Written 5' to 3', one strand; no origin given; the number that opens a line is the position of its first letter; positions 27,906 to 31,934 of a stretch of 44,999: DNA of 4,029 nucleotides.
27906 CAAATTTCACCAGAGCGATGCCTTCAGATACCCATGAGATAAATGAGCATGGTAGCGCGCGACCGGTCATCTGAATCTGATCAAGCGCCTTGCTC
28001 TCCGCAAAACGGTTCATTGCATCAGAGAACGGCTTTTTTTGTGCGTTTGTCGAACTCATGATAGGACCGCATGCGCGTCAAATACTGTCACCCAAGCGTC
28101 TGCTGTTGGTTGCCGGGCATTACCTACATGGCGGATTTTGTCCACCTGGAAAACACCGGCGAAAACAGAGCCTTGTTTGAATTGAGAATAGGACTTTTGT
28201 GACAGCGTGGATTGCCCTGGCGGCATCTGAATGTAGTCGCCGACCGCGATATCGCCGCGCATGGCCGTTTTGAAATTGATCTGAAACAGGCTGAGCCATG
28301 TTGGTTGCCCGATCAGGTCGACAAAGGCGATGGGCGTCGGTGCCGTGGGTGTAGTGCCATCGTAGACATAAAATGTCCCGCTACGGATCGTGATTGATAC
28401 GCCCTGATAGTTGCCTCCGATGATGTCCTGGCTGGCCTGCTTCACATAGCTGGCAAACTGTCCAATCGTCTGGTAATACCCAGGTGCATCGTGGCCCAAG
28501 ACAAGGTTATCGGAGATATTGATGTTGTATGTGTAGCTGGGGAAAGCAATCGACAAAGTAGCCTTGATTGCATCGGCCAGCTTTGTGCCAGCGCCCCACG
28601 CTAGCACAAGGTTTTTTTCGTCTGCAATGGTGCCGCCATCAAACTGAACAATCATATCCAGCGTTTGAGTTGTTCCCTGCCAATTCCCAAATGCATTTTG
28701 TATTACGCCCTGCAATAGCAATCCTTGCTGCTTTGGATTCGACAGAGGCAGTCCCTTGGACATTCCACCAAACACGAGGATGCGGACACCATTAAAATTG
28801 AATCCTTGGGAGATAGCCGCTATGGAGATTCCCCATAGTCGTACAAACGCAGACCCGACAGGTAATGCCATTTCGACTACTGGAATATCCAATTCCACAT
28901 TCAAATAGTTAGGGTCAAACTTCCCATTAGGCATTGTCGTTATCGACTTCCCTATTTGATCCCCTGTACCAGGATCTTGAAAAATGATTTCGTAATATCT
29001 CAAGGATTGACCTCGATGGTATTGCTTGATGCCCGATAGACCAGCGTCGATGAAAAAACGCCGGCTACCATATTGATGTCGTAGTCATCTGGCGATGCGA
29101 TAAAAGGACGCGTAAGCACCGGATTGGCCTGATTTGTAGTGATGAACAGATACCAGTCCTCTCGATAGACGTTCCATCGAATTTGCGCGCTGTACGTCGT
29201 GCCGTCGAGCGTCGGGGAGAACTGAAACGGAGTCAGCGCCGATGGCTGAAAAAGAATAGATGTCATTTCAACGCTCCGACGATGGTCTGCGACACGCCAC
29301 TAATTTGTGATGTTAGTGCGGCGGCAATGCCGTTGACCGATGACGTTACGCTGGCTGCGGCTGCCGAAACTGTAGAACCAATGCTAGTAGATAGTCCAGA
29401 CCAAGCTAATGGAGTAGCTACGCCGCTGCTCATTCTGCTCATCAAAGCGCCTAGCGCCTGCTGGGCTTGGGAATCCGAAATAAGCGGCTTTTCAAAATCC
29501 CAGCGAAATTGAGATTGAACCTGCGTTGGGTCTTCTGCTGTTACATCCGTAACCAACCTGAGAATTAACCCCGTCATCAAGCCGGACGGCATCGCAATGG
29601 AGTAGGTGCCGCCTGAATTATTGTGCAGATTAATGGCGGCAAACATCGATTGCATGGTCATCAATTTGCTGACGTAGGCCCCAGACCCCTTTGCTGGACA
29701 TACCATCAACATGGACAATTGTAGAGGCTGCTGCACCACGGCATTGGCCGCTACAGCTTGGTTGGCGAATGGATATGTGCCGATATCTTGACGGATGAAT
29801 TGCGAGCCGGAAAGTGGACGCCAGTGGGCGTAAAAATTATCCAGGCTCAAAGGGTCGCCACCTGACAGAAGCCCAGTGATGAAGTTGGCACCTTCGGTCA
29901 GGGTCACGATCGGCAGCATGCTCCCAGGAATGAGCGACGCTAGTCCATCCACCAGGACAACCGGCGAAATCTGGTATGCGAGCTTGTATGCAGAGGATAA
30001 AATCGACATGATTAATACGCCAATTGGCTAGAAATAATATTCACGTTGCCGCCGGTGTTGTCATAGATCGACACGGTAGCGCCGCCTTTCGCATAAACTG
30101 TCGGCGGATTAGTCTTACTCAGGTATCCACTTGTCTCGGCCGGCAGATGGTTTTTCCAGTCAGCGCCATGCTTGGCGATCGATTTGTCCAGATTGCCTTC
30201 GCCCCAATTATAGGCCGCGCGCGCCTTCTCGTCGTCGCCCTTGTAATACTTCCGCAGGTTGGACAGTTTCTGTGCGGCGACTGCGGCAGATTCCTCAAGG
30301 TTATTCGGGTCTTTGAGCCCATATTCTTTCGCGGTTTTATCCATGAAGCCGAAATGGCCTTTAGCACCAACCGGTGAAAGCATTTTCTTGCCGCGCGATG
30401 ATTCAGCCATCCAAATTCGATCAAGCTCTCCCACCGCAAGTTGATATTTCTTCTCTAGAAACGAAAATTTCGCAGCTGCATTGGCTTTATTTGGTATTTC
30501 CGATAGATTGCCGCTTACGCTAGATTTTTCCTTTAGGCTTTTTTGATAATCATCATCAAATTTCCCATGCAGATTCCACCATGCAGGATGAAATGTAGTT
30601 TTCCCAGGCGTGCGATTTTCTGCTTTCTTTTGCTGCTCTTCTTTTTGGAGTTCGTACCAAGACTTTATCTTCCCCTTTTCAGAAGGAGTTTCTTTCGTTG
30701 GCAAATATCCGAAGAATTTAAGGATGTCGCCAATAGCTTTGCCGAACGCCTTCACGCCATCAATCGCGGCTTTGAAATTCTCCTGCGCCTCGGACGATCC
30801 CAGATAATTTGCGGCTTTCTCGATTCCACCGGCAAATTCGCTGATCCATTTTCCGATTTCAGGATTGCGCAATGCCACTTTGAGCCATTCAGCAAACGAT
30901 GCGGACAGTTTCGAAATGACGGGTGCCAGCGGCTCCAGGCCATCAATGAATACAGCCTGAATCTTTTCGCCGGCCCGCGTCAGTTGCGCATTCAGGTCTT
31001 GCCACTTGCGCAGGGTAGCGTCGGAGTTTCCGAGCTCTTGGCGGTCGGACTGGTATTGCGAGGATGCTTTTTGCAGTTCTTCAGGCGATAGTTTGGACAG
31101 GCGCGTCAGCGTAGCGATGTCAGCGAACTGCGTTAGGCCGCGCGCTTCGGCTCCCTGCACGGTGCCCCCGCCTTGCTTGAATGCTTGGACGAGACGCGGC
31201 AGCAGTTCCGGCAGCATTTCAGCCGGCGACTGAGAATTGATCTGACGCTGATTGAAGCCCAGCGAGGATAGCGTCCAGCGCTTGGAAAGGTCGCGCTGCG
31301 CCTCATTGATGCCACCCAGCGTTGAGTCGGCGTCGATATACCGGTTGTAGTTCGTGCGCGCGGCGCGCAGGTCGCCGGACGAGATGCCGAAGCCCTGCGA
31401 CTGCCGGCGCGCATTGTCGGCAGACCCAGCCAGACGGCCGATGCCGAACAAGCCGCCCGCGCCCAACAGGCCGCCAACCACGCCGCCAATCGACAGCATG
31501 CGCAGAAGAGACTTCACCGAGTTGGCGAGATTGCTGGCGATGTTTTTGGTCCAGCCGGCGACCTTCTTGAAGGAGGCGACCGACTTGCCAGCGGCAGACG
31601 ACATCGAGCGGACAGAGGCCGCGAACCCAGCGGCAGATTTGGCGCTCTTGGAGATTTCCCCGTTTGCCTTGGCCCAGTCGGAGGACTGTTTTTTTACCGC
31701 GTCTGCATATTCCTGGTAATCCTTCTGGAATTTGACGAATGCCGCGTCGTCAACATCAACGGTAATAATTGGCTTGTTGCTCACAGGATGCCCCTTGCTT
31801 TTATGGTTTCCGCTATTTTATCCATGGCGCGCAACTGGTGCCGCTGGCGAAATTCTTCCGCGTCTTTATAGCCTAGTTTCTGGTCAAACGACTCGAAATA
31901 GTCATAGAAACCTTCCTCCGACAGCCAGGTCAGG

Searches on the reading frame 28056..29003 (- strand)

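Call 66: search_protein_families(library=phrogs, proteins=[window:28056-29003:-], max_evalue=0.0001)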
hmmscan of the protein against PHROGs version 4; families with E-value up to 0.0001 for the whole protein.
window:28056-29003:- (315 aa): 1 family
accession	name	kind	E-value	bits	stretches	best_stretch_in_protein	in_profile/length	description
phrog_196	-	tail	1.8e-25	90.5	1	1-311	86-359/536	baseplate hub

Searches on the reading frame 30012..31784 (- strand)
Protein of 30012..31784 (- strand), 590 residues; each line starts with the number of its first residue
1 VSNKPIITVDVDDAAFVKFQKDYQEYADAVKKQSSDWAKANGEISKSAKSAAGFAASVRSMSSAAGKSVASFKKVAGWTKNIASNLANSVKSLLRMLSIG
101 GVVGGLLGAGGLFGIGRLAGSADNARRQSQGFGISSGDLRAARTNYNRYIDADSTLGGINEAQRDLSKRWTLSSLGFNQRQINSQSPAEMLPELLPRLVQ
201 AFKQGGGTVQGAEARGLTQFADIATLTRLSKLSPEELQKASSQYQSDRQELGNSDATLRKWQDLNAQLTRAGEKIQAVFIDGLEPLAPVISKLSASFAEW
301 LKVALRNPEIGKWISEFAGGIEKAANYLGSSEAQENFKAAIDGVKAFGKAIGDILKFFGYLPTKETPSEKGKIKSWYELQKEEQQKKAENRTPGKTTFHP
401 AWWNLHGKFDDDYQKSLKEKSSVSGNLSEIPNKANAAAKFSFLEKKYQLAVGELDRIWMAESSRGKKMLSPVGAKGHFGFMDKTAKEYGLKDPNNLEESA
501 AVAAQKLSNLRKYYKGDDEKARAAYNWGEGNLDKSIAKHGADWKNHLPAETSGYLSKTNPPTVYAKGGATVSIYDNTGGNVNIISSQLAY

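Call 66: search_protein_families(library=phrogs, proteins=[window:30012-31784:-], max_evalue=0.0001)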
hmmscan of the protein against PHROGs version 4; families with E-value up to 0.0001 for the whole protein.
window:30012-31784:- (590 aa): 11 families
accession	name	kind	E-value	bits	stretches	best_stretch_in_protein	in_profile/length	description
phrog_7694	-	unknown function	3.7e-56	192.2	1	62-504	122-569/675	-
phrog_2013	-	tail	4.2e-26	92.9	1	437-557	469-584/657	lytic tail protein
phrog_342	-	head and packaging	1.1e-17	64.4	1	445-562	24-143/1235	internal virion protein with endolysin domain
phrog_2533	-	unknown function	4.4e-14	52.5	1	430-570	739-876/1130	-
phrog_669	-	lysis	5.5e-14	51.5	1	411-557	896-1048/1946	endolysin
phrog_19855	-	head and packaging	5.1e-13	48.5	1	463-551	1089-1180/1257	virion structural protein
phrog_14342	-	tail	2.8e-12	47.9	1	455-557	160-267/272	lytic tail fiber protein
phrog_28504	-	tail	9.1e-10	38.9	1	453-557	250-355/597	lytic tail fiber protein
phrog_13449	-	other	4e-09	37.4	1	440-576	11-144/269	transglycosylase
phrog_10475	-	lysis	4.8e-08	33.1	1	465-557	304-391/700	endolysin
phrog_1044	-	lysis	6.1e-07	29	1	463-544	254-343/900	endolysin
